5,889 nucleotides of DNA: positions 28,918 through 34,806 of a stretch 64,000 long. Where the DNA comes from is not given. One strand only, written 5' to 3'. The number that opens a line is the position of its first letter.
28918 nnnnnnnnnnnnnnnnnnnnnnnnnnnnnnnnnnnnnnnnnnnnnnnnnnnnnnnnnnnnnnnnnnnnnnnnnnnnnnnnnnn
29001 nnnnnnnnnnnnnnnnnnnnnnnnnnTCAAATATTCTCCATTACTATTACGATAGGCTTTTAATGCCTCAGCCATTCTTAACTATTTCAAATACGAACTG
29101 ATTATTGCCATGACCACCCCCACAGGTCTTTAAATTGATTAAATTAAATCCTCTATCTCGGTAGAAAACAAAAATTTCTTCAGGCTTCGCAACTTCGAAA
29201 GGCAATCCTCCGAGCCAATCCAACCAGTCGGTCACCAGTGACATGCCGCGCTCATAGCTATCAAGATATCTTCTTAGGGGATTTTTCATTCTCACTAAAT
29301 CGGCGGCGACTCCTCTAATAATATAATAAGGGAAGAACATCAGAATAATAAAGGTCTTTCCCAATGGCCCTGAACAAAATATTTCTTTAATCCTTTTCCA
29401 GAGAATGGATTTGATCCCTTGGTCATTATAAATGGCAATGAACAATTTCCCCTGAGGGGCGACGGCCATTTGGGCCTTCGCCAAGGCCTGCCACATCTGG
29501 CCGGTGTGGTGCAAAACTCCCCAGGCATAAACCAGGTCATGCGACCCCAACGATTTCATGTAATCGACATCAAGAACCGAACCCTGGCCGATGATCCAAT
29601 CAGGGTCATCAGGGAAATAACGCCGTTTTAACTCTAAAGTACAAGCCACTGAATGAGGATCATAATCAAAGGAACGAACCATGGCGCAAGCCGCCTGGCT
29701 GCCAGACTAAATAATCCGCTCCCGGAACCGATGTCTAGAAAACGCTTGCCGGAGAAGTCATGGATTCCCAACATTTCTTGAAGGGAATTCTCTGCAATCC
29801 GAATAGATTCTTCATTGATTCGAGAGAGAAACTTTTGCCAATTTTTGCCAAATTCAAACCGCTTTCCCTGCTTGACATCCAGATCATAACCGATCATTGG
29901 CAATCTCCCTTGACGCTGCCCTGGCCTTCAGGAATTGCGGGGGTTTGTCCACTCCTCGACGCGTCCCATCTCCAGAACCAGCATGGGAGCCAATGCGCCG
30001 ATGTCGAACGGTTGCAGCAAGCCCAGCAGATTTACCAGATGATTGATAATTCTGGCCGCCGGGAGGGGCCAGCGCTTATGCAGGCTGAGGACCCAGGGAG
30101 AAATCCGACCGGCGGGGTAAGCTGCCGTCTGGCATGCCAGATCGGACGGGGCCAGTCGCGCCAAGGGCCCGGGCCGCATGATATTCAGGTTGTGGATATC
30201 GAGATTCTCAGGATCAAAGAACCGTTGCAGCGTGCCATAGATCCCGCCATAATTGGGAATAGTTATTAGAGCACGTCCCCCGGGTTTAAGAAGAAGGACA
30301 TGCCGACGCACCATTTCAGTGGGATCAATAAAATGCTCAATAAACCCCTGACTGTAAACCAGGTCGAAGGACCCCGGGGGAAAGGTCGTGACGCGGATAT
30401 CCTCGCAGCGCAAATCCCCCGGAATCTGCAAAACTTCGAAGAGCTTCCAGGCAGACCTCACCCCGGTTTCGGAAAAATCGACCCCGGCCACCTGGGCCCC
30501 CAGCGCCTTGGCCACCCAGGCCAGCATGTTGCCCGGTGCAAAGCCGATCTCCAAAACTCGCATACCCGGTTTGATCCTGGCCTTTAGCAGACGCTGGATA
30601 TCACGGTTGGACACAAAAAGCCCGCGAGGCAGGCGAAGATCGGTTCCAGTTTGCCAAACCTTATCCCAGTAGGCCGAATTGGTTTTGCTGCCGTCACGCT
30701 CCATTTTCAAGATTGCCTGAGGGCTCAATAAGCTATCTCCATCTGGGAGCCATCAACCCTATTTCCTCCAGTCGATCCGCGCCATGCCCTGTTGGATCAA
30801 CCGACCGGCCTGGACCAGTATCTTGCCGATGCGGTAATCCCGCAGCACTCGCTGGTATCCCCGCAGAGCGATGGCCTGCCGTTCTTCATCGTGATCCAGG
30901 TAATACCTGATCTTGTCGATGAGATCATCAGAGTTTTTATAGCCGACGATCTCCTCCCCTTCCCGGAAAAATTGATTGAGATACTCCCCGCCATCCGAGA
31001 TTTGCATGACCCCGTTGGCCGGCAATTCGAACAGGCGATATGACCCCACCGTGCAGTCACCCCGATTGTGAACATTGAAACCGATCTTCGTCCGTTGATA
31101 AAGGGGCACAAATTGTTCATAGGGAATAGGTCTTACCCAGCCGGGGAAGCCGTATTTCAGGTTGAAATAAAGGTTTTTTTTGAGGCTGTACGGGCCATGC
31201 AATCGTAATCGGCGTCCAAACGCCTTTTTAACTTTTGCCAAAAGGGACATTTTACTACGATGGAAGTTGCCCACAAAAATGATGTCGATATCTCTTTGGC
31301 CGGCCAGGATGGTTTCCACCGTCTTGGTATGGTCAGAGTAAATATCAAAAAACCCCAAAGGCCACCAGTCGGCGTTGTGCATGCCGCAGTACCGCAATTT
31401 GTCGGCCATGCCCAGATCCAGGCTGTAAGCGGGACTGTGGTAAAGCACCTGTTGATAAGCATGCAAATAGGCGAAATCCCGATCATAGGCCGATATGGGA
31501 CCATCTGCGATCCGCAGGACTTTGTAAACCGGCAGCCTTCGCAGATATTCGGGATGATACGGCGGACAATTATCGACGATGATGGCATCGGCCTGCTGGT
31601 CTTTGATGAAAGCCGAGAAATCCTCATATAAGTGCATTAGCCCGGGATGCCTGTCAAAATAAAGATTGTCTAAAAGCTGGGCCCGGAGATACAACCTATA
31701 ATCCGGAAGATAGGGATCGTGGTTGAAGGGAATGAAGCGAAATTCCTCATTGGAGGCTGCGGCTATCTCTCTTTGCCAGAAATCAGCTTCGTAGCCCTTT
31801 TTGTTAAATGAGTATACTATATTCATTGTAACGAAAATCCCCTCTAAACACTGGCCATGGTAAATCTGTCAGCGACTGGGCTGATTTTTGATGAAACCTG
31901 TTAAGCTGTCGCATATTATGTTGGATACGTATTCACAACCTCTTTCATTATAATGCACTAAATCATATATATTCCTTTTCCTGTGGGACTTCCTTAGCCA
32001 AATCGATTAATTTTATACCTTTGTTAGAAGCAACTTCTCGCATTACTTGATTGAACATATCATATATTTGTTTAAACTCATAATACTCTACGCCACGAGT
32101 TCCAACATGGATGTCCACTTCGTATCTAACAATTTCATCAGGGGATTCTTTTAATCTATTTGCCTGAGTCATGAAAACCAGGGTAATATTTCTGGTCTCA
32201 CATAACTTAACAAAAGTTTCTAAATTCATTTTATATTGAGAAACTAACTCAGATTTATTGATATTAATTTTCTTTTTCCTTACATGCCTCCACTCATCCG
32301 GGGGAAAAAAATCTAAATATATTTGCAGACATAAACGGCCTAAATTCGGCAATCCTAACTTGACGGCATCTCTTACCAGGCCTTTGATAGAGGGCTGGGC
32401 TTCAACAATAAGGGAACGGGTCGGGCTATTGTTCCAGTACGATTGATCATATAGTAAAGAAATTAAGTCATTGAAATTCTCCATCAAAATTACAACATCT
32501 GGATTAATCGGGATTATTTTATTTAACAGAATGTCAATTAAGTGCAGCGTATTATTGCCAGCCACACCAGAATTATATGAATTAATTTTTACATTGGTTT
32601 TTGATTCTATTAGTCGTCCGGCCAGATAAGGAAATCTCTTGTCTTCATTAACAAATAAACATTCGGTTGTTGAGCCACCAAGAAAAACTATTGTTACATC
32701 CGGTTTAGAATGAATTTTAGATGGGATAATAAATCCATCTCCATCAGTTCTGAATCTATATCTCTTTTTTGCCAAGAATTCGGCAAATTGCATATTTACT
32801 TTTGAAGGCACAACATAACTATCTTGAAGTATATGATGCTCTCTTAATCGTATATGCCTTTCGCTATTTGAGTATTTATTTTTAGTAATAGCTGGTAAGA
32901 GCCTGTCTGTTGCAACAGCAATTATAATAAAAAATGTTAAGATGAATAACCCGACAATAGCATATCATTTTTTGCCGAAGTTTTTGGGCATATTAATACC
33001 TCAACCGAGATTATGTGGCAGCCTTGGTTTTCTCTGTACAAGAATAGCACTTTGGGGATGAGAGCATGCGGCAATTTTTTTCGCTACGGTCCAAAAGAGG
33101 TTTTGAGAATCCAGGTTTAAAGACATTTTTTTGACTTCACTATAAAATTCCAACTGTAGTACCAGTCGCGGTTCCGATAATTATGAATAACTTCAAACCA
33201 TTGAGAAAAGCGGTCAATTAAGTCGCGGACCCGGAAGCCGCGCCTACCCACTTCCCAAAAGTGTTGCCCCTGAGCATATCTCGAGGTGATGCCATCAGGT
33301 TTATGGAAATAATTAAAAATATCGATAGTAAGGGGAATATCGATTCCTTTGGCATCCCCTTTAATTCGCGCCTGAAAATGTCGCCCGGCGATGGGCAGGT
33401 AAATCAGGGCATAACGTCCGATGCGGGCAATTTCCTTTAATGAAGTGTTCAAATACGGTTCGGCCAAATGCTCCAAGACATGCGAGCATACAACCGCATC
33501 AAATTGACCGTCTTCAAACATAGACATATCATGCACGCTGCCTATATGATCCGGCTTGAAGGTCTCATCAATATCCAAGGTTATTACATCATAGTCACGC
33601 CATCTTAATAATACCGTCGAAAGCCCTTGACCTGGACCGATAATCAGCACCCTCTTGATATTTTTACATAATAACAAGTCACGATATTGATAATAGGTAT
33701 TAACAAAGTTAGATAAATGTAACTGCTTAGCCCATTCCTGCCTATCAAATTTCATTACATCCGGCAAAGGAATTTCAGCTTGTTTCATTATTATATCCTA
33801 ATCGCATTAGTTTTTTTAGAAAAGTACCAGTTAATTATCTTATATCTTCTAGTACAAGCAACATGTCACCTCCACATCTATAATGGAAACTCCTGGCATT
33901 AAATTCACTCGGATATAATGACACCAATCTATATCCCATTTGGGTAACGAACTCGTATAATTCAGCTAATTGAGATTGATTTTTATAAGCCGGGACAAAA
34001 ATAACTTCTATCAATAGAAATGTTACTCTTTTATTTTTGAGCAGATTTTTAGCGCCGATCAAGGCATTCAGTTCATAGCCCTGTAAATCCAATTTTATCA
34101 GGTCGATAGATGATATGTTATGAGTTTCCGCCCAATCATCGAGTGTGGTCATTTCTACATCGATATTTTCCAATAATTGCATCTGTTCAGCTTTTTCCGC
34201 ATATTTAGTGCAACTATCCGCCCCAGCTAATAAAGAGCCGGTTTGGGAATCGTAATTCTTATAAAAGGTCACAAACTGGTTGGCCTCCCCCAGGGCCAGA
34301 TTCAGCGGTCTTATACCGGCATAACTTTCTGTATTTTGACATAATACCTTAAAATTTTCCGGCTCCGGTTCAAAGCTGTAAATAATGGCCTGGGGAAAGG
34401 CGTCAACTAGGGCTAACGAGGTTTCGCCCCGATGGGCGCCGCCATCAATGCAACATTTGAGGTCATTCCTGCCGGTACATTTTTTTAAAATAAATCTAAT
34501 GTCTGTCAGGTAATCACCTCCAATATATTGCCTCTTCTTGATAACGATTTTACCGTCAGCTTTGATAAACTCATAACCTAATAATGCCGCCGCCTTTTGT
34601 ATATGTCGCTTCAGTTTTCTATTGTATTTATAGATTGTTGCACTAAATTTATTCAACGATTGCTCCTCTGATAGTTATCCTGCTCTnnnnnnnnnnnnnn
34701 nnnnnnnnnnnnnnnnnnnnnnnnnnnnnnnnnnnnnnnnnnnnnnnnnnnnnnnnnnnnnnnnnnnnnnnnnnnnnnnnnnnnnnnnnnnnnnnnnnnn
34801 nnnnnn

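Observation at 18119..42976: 25-kb single-strand Wzx/Wzy glycan island unusually dense in tailoring enzymes: 3 AsnB-type amidotransferases and 8 methyltransferase genes, with no nucleotide-sugar synthesis genes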

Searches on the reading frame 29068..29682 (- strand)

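Call 4: search_protein_families(library=pfam, proteins=[window:29068-29682:-], max_evalue=0.01)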
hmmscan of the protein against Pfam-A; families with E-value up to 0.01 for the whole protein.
window:29068-29682:- (204 aa): 2 families
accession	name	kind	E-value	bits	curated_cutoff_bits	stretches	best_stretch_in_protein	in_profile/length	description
PF08242.18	Methyltransf_12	-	7e-05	23.9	30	1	37-80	59-98/98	Methyltransferase domain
PF08241.18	Methyltransf_11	-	0.0083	17.2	21.2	0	31-82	46-95/95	Methyltransferase domain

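Call 6: search_protein_families(library=ncbifam, proteins=[window:29068-29682:-], max_evalue=0.001)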
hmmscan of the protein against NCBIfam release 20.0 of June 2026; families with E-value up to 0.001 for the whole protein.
window:29068-29682:- (204 aa): 0 families

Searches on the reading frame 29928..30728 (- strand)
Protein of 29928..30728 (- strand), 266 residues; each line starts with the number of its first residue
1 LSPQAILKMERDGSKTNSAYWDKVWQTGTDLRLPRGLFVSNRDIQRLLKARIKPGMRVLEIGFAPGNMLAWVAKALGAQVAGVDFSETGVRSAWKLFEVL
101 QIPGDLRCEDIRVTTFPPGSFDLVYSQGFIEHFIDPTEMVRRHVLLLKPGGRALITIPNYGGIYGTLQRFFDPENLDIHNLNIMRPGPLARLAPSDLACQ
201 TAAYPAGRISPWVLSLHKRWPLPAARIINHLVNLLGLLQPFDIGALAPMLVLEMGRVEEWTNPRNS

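Call 4: search_protein_families(library=pfam, proteins=[window:29928-30728:-], max_evalue=0.01)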
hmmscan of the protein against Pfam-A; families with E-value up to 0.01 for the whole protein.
window:29928-30728:- (266 aa): 8 families
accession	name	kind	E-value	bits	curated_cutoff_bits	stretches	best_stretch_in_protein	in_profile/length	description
PF08241.18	Methyltransf_11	-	2.6e-15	57.2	21.2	1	59-155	1-95/95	Methyltransferase domain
PF13489.12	Methyltransf_23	-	6.4e-14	52.4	27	1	42-160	11-121/164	Methyltransferase domain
PF13649.12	Methyltransf_25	-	1.7e-13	51.5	27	1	58-151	1-97/97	Methyltransferase domain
PF08242.18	Methyltransf_12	-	4e-09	37.5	30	1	59-152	1-97/98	Methyltransferase domain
PF13847.12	Methyltransf_31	-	4e-08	33.5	27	1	52-159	1-113/145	Methyltransferase domain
PF07021.18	MetW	-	1.9e-06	28.1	21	1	46-161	5-113/193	Methionine biosynthesis protein MetW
PF02353.26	CMAS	-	9.3e-06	25.6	27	1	47-134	55-141/273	Mycolic acid cyclopropane synthetase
PF01728.25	FtsJ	-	0.003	17.9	24.1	1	50-113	16-82/181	FtsJ-like methyltransferase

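Call 6: search_protein_families(library=ncbifam, proteins=[window:29928-30728:-], max_evalue=0.001)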
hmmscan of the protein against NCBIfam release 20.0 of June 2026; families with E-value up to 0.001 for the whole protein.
window:29928-30728:- (266 aa): 11 families
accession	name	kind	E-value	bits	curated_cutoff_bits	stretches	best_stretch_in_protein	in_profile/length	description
TIGR01983.1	UbiG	equivalog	1.8e-08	33.9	102.95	1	54-157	49-153/228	bifunctional 2-polyprenyl-6-hydroxyphenol methylase/3-demethylubiquinol 3-O-methyltransferase UbiG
NF008686.0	PRK11705.1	equivalog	3.8e-08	32.8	400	1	49-132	162-240/383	cyclopropane fatty acyl phospholipid synthase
NF043040.1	corrin_prot_MT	hypoth_equivalog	1.2e-06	28.1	180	1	44-155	30-147/216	corrinoid protein-associated methyltransferase CpaM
NF047649.1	MTase_UXPK_star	exception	1.7e-06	27.3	460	1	51-155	74-181/283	methyltransferase/UXPK-star double selenoprotein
NF041537.1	ArsM_AhpD_UU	exception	3e-06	26.3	510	1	51-155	73-180/345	arsenite methyltransferase/AhpD domain selenoprotein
NF045667.1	MTase_DVU1556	equivalog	4.1e-06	26.4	155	1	50-155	18-119/213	DVU_1556 family methyltransferase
NF041536.1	ArsM_DUF2284_UU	exception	2.2e-05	23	575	1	51-156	73-181/459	arsenite methyltransferase/DUF2284 domain selenoprotein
TIGR02072.1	BioC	equivalog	2.8e-05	24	184.95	1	47-157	26-134/244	malonyl-ACP O-methyltransferase BioC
TIGR02081.1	metW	equivalog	2.9e-05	23.7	189.5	1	46-161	5-113/194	methionine biosynthesis protein MetW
NF053839.1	CPFASynBruc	equivalog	0.00013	21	600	1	49-133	169-252/410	cyclopropane fatty acid synthase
NF040703.1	cyclopro_CfaB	exception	0.00085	18.2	650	0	49-133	154-239/393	C17 cyclopropane fatty acid synthase CfaB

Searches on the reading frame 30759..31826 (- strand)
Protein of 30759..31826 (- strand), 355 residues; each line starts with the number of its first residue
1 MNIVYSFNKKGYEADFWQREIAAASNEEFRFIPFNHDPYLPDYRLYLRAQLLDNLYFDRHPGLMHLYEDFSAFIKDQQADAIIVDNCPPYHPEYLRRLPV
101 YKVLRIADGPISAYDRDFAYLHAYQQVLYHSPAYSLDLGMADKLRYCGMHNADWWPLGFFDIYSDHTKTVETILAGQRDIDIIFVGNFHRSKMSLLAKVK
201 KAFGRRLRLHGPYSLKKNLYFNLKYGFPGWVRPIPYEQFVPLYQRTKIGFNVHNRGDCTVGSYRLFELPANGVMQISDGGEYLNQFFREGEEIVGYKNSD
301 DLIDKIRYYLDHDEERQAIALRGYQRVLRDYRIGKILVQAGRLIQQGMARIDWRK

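Call 5: search_protein_families(library=pfam, proteins=[window:30759-31826:-], max_evalue=0.01)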
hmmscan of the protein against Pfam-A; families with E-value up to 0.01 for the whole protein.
window:30759-31826:- (355 aa): 1 family
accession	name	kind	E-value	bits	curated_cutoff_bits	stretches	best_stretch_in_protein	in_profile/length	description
PF13524.12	Glyco_trans_1_2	-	9.7e-29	100.6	25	1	195-333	5-135/144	Glycosyl transferase-like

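Call 7: search_protein_families(library=ncbifam, proteins=[window:30759-31826:-], max_evalue=0.001)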
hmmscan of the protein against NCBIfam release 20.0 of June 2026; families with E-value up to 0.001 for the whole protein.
window:30759-31826:- (355 aa): 0 families

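Call 11: find_encoding_contigs(protein=window:30759-31826:-, flank=10000, max_places=6)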
Protein window:30759-31826:- (355 aa): 13 contigs read that carry it; 6 places shown.
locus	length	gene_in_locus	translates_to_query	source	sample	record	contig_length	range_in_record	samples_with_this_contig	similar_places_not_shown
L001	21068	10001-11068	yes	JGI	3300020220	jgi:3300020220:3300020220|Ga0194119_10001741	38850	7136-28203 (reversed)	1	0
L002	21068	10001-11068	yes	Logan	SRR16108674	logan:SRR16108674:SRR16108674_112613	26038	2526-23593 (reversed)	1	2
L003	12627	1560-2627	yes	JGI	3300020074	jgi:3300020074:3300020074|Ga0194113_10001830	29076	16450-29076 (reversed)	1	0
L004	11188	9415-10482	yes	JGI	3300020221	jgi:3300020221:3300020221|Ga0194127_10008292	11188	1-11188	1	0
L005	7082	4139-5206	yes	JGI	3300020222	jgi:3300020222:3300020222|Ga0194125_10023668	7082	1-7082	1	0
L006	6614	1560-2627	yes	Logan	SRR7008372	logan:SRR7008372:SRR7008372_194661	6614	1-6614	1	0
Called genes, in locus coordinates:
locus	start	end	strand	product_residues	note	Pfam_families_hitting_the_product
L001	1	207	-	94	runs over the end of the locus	-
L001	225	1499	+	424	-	PF02706:Wzz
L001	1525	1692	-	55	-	-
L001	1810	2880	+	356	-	PF03966:Trm112p (weak), PF13489:Methyltransf_23, PF08003:Methyltransf_9, PF01728:FtsJ (weak), PF13649:Methyltransf_25, PF13847:Methyltransf_31, PF08241:Methyltransf_11, PF08242:Methyltransf_12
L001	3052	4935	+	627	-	PF13522:GATase_6, PF13537:GATase_7, PF12481:DUF3700 (weak), PF00733:Asn_synthase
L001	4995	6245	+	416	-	PF01943:Polysacc_synt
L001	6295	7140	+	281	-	PF05050:Methyltransf_21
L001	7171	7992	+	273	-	PF05050:Methyltransf_21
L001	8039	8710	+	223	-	PF13489:Methyltransf_23 (faint), PF08241:Methyltransf_11, PF13649:Methyltransf_25 (faint)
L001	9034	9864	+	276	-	PF13472:Lipase_GDSL_2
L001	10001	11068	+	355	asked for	PF13524:Glyco_trans_1_2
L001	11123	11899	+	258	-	PF13489:Methyltransf_23, PF02353:CMAS (weak), PF07021:MetW (weak), PF13847:Methyltransf_31, PF08241:Methyltransf_11, PF08242:Methyltransf_12, PF13649:Methyltransf_25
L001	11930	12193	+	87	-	-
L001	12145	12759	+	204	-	-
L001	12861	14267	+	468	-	-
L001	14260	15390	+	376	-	PF13477:Glyco_trans_4_2 (faint), PF13439:Glyco_transf_4, PF13579:Glyco_trans_4_4, PF00534:Glycos_transf_1, PF13692:Glyco_trans_1_4, PF13524:Glyco_trans_1_2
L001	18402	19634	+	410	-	PF13439:Glyco_transf_4, PF13579:Glyco_trans_4_4, PF20706:GT4-conflict, PF00534:Glycos_transf_1, PF13692:Glyco_trans_1_4, PF13524:Glyco_trans_1_2 (weak)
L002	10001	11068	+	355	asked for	PF13524:Glyco_trans_1_2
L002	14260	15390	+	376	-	PF13477:Glyco_trans_4_2 (faint), PF13439:Glyco_transf_4, PF13579:Glyco_trans_4_4, PF00534:Glycos_transf_1, PF13692:Glyco_trans_1_4, PF13524:Glyco_trans_1_2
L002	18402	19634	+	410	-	PF13439:Glyco_transf_4, PF13579:Glyco_trans_4_4, PF20706:GT4-conflict, PF00534:Glycos_transf_1, PF13692:Glyco_trans_1_4, PF13524:Glyco_trans_1_2 (weak)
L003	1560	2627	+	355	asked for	PF13524:Glyco_trans_1_2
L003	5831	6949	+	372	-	PF13439:Glyco_transf_4, PF13477:Glyco_trans_4_2 (faint), PF13579:Glyco_trans_4_4, PF00534:Glycos_transf_1, PF13692:Glyco_trans_1_4, PF13524:Glyco_trans_1_2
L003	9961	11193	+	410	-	PF13439:Glyco_transf_4, PF13579:Glyco_trans_4_4, PF20706:GT4-conflict, PF00534:Glycos_transf_1, PF13692:Glyco_trans_1_4, PF13524:Glyco_trans_1_2 (weak)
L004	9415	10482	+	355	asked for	PF13524:Glyco_trans_1_2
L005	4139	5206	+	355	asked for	PF13524:Glyco_trans_1_2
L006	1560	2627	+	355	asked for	PF13524:Glyco_trans_1_2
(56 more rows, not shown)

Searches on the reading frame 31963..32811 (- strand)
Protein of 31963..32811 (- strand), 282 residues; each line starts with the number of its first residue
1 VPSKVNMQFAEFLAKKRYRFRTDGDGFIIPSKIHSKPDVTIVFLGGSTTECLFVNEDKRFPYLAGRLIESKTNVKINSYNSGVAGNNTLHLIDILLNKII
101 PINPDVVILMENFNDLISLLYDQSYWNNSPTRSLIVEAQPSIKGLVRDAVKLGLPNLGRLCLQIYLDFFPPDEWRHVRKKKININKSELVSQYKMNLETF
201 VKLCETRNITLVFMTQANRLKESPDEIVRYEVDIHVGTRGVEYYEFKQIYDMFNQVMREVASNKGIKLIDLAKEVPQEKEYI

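Call 5: search_protein_families(library=pfam, proteins=[window:31963-32811:-], max_evalue=0.01)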
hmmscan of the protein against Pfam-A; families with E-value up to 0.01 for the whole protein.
window:31963-32811:- (282 aa): 1 family
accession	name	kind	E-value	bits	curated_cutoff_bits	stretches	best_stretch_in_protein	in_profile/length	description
PF13472.12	Lipase_GDSL_2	-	2.1e-09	38.6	32.9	1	43-277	1-155/178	GDSL-like Lipase/Acylhydrolase family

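Call 7: search_protein_families(library=ncbifam, proteins=[window:31963-32811:-], max_evalue=0.001)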
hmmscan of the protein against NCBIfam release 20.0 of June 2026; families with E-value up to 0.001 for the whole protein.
window:31963-32811:- (282 aa): 0 families

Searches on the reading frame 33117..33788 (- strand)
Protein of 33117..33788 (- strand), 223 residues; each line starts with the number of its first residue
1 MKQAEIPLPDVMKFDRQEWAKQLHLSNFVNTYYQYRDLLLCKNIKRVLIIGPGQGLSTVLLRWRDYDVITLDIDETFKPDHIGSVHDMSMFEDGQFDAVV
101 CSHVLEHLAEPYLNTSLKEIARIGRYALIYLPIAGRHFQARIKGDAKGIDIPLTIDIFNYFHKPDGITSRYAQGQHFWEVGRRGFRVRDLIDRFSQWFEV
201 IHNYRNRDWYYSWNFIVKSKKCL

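Call 5: search_protein_families(library=pfam, proteins=[window:33117-33788:-], max_evalue=0.01)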
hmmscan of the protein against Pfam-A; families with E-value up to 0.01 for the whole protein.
window:33117-33788:- (223 aa): 5 families
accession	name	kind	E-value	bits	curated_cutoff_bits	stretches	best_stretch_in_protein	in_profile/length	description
PF08241.18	Methyltransf_11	-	1.1e-09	39.2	21.2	1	50-123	3-86/95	Methyltransferase domain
PF13649.12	Methyltransf_25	-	8.7e-07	30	27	1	83-123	53-92/97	Methyltransferase domain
PF13489.12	Methyltransf_23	-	1.2e-05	25.5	27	1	41-111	20-97/164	Methyltransferase domain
PF08242.18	Methyltransf_12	-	0.0012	19.9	30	1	75-122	60-90/98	Methyltransferase domain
PF07021.18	MetW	-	0.0021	18.2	21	1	86-147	66-124/193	Methionine biosynthesis protein MetW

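Call 7: search_protein_families(library=ncbifam, proteins=[window:33117-33788:-], max_evalue=0.001)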
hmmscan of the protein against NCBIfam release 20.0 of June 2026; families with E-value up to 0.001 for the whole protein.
window:33117-33788:- (223 aa): 3 families
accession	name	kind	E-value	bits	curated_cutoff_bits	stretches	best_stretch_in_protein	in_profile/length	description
TIGR02081.1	metW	equivalog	0.00013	21.5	189.5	1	86-144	66-121/194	methionine biosynthesis protein MetW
NF004851.0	PRK06202.1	equivalog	0.00039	19.9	243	1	89-129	124-163/237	hypothetical protein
NF043040.1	corrin_prot_MT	hypoth_equivalog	0.00057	19.4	180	0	85-123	99-138/216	corrinoid protein-associated methyltransferase CpaM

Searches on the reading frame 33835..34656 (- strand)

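Call 5: search_protein_families(library=pfam, proteins=[window:33835-34656:-], max_evalue=0.01)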
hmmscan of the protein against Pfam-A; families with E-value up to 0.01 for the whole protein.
window:33835-34656:- (273 aa): 1 family
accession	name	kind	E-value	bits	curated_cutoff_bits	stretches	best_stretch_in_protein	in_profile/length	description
PF05050.19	Methyltransf_21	-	6.1e-28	98.5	22.7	1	71-244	1-173/173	Methyltransferase FkbM domain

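Call 7: search_protein_families(library=ncbifam, proteins=[window:33835-34656:-], max_evalue=0.001)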
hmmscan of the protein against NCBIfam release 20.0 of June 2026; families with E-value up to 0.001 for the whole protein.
window:33835-34656:- (273 aa): 1 family
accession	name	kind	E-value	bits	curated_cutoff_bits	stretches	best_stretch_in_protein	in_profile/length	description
TIGR01444.1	fkbM_fam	subfamily_domain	8.7e-25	87.8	37.7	1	69-212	2-137/143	FkbM family methyltransferase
